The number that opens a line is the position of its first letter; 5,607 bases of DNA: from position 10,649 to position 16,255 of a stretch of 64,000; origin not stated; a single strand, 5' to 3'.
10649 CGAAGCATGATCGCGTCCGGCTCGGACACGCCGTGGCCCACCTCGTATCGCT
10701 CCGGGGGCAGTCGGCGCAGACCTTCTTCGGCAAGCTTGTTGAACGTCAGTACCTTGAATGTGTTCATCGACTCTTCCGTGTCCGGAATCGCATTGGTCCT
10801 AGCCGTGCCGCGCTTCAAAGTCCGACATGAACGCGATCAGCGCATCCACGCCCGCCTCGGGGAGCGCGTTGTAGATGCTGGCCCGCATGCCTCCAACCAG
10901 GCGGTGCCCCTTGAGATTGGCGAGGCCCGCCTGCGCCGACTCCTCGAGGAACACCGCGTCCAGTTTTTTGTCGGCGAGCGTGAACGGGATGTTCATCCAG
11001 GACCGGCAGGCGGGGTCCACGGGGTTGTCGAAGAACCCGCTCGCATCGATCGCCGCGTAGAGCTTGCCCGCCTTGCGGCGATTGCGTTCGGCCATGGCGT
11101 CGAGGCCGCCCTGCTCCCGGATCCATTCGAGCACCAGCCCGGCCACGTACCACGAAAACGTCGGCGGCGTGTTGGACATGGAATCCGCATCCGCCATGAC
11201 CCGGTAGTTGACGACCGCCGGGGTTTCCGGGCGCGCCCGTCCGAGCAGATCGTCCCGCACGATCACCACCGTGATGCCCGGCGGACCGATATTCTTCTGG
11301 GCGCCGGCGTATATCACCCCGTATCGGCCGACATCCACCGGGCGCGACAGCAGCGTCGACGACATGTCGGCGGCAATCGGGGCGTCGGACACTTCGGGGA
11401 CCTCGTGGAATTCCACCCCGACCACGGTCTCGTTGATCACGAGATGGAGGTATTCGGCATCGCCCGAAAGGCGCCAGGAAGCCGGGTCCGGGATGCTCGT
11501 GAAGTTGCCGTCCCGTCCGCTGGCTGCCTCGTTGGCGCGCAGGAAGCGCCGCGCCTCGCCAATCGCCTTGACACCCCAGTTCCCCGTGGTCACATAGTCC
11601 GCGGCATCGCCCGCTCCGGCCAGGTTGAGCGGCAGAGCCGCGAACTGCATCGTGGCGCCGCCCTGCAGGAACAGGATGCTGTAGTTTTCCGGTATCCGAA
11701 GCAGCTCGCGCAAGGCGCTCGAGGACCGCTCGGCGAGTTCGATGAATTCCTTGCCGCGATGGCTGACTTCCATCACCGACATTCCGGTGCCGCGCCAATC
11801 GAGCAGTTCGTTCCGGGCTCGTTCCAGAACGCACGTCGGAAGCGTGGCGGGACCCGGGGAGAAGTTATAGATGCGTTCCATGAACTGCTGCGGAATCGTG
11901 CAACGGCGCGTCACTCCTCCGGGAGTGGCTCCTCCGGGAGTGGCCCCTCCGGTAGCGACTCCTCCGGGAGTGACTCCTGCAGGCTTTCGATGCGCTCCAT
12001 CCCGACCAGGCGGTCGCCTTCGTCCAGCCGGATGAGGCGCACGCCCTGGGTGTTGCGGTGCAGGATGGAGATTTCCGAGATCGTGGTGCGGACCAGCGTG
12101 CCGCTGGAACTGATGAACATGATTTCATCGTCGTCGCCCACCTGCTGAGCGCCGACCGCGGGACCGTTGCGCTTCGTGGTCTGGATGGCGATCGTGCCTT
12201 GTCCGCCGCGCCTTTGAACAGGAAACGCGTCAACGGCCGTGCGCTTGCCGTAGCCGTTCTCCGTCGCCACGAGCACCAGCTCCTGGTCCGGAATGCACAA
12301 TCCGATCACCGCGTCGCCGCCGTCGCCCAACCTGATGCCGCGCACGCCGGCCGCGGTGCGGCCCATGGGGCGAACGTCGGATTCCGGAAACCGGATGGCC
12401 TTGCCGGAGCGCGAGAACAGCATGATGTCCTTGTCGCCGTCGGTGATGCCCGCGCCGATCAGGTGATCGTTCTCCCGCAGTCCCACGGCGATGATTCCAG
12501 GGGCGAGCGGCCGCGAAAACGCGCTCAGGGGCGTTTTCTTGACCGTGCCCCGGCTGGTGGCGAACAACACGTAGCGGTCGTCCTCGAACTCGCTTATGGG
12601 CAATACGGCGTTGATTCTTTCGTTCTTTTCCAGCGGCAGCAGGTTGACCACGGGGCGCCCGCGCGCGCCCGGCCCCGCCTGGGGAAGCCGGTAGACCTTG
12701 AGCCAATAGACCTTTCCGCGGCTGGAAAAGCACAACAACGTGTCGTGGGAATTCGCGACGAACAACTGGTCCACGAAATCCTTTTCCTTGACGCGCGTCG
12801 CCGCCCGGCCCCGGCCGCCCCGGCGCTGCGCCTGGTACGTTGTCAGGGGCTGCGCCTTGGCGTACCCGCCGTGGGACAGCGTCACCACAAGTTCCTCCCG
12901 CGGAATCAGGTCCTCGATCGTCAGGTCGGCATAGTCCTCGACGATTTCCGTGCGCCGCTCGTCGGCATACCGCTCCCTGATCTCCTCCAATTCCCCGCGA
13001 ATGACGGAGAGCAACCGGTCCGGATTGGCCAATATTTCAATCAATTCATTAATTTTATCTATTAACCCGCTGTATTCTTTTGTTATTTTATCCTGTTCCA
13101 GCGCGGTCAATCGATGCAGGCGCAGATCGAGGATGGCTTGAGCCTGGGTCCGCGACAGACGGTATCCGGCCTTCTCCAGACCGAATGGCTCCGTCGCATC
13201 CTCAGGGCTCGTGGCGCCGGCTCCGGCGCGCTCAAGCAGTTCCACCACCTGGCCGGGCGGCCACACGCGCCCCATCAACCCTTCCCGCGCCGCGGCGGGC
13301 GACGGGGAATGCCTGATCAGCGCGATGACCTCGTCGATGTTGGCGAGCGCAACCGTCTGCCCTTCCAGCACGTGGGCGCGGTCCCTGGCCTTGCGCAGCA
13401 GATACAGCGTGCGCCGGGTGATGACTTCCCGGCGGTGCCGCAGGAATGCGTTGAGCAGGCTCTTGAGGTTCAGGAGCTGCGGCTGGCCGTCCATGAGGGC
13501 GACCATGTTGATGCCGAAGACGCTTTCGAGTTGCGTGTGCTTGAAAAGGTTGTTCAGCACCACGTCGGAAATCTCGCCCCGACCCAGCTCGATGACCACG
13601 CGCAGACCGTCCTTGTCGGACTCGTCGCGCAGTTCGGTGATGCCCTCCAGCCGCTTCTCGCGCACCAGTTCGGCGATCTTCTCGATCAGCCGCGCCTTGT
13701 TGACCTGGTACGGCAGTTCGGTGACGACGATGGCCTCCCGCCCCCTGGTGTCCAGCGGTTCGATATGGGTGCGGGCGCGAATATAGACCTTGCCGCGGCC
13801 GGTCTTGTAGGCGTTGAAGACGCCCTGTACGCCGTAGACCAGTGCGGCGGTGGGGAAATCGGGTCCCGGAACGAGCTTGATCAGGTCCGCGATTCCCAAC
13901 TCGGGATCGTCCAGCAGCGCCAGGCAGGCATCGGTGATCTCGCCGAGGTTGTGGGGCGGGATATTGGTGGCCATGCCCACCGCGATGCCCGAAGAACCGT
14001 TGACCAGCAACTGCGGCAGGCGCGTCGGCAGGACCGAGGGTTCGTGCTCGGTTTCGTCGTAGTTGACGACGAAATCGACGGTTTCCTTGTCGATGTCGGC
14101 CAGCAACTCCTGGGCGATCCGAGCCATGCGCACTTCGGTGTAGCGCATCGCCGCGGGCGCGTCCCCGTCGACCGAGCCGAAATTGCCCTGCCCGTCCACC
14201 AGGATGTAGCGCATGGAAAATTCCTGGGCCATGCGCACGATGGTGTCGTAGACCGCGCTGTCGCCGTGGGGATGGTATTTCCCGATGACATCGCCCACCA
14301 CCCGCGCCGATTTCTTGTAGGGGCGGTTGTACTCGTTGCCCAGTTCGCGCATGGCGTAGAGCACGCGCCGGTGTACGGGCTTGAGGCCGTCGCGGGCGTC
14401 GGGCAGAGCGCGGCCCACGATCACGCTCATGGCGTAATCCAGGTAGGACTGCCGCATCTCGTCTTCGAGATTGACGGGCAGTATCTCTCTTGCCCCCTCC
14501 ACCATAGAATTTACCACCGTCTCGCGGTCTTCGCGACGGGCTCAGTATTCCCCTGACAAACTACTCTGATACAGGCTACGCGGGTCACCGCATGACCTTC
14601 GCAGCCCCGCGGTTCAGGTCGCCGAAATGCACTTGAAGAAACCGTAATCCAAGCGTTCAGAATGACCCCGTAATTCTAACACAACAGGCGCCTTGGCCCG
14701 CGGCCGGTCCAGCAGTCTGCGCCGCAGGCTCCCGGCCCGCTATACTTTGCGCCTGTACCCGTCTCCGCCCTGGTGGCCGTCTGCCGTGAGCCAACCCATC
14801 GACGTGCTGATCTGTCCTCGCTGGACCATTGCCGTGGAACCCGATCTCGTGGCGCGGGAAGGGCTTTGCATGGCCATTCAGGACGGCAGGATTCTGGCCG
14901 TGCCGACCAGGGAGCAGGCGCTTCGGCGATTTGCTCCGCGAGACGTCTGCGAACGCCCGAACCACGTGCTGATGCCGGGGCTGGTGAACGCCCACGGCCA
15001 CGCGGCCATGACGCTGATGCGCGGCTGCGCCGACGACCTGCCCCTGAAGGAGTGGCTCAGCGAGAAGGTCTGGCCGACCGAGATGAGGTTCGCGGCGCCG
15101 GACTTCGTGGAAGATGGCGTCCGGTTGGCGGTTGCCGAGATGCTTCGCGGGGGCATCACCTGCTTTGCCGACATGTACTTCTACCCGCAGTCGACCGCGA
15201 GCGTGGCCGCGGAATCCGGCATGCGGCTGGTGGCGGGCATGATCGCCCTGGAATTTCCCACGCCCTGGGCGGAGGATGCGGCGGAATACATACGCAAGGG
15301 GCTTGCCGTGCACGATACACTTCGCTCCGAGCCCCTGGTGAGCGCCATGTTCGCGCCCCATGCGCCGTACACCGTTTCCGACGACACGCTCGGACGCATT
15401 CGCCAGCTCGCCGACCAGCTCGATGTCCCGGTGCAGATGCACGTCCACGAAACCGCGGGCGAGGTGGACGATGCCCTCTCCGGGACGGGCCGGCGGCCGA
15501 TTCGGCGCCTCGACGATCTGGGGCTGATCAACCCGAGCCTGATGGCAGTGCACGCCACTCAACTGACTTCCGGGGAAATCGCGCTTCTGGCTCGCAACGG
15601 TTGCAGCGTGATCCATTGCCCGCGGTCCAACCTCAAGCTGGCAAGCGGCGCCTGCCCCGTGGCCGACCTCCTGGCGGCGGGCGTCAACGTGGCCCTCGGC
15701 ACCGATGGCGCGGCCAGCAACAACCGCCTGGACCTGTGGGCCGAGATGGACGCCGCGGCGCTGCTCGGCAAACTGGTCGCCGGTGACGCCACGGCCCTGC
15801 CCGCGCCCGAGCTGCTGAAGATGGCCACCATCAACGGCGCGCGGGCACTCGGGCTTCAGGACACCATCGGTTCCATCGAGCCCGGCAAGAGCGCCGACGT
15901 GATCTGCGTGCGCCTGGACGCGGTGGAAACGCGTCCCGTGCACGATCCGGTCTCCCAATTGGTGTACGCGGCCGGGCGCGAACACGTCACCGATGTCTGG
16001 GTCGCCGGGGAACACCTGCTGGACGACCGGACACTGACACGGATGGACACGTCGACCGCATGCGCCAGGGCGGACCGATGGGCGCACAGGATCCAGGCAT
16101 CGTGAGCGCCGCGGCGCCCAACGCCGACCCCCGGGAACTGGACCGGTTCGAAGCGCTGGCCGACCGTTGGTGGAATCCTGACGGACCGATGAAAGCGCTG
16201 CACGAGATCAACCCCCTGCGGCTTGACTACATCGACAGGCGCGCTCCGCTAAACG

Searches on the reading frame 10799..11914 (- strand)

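Call 77: search_protein_families(library=pfam, proteins=[window:10799-11914:-], max_evalue=0.00001)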
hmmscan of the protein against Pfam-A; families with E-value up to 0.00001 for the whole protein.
window:10799-11914:- (371 aa): 1 family
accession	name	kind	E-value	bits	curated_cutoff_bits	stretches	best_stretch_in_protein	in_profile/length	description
PF00266.25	Aminotran_5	-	4.1e-50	171.2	21.5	1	15-359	1-371/371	Aminotransferase class-V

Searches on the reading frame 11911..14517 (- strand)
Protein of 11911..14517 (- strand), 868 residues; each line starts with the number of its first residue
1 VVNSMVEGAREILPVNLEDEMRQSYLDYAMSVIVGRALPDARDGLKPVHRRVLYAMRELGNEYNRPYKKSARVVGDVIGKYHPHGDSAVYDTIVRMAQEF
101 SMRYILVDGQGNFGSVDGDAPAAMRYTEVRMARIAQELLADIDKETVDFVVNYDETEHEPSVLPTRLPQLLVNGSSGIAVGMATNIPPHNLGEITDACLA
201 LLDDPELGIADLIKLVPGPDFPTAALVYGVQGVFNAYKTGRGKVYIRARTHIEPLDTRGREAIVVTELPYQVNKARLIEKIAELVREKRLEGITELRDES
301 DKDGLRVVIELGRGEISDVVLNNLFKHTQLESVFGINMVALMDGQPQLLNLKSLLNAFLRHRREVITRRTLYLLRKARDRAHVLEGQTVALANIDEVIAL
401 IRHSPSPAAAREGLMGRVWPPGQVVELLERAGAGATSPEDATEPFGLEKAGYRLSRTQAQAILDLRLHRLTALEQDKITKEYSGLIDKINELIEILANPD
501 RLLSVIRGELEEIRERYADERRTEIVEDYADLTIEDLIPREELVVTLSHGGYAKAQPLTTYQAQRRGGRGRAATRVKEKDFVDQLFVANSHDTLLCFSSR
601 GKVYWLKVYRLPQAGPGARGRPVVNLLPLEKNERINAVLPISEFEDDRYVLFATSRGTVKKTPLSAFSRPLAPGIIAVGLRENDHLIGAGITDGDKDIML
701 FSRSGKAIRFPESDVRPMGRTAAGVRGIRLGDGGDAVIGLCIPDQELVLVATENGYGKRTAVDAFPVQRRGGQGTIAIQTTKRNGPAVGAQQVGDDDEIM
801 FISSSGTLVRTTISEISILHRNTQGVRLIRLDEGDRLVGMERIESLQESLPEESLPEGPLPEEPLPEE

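Call 75: search_protein_families(library=padloc, proteins=[window:11911-14517:-], max_evalue=0.001)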
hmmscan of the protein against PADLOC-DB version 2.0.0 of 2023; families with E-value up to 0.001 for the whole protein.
window:11911-14517:- (868 aa): 0 families

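Call 77: search_protein_families(library=pfam, proteins=[window:11911-14517:-], max_evalue=0.00001)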
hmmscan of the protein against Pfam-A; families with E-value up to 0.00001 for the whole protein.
window:11911-14517:- (868 aa): 2 families
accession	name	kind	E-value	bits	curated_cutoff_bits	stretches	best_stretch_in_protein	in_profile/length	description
PF00521.26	DNA_topoisoIV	-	1.4e-159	532.1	31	1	36-510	1-431/432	DNA gyrase/topoisomerase IV, subunit A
PF03989.18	DNA_gyraseA_C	-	5.7e-71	234.2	27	6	797-843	1-47/48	DNA gyrase C-terminal domain, beta-propeller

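Call 79: find_homologous_proteins(query=window:11911-14517:-, max_evalue=1e-50)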
Query window:11911-14517:- (868 aa): 8000 proteins with E <= 1e-50 among 8000 candidates; the best 120 are listed.
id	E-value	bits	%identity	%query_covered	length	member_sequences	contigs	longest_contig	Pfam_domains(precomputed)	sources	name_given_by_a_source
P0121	0.0e+0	1760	94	98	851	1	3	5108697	PF00521.27,PF03989.19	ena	-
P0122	0.0e+0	1742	94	98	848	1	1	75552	PF00521.27,PF03989.19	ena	-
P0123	0.0e+0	1723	92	98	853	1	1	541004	PF00521.27,PF03989.19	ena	-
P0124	0.0e+0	1712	91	98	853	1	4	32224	PF00521.27,PF03989.19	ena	-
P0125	0.0e+0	1706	91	98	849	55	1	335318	PF00521.27,PF03989.19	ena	-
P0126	0.0e+0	1706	91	98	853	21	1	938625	PF00521.27,PF03989.19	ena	-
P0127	0.0e+0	1701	91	98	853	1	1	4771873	PF00521.27,PF03989.19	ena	-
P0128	0.0e+0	1699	91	98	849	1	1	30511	PF00521.27,PF03989.19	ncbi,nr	ncbi:MAG: DNA gyrase subunit A [Rhodospirillaceae bacterium]|nr:DNA gyrase subunit A [Rhodospirillac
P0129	0.0e+0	1697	90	98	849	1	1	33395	PF00521.27,PF03989.19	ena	-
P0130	0.0e+0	1694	91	98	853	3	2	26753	PF00521.27,PF03989.19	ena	-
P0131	0.0e+0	1693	91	98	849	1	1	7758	PF00521.27,PF03989.19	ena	-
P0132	0.0e+0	1689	88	98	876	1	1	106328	PF00521.27,PF03989.19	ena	-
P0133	0.0e+0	1687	90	98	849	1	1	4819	PF00521.27,PF03989.19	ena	-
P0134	0.0e+0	1661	88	97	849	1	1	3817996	PF00521.27,PF03989.19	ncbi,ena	-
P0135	0.0e+0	1650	87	98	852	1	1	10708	PF00521.27,PF03989.19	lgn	-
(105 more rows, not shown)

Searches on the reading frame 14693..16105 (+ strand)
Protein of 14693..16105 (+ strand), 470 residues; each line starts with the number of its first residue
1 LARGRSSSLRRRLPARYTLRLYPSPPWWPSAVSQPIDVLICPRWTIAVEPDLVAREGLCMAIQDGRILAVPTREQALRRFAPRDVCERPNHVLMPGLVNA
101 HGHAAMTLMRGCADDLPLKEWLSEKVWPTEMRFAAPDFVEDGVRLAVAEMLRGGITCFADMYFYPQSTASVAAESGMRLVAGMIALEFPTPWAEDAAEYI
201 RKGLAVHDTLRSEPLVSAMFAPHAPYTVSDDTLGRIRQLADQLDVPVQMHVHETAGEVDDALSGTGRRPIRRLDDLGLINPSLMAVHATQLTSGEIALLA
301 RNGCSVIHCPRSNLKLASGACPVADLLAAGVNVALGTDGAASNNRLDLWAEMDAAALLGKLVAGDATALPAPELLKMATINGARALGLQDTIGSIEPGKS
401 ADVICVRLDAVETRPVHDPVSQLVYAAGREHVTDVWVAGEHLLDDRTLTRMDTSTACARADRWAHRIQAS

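Call 61: search_protein_families(library=pfam, proteins=[window:14693-16105:+], max_evalue=0.001)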
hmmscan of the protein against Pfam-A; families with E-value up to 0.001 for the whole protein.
window:14693-16105:+ (470 aa): 2 families
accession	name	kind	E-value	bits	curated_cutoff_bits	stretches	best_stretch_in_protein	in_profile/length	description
PF01979.26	Amidohydro_1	-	4.5e-71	240.3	25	1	92-440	1-343/345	Amidohydrolase family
PF07969.17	Amidohydro_3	-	6.5e-18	65.9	29.7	1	136-439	154-468/472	Amidohydrolase family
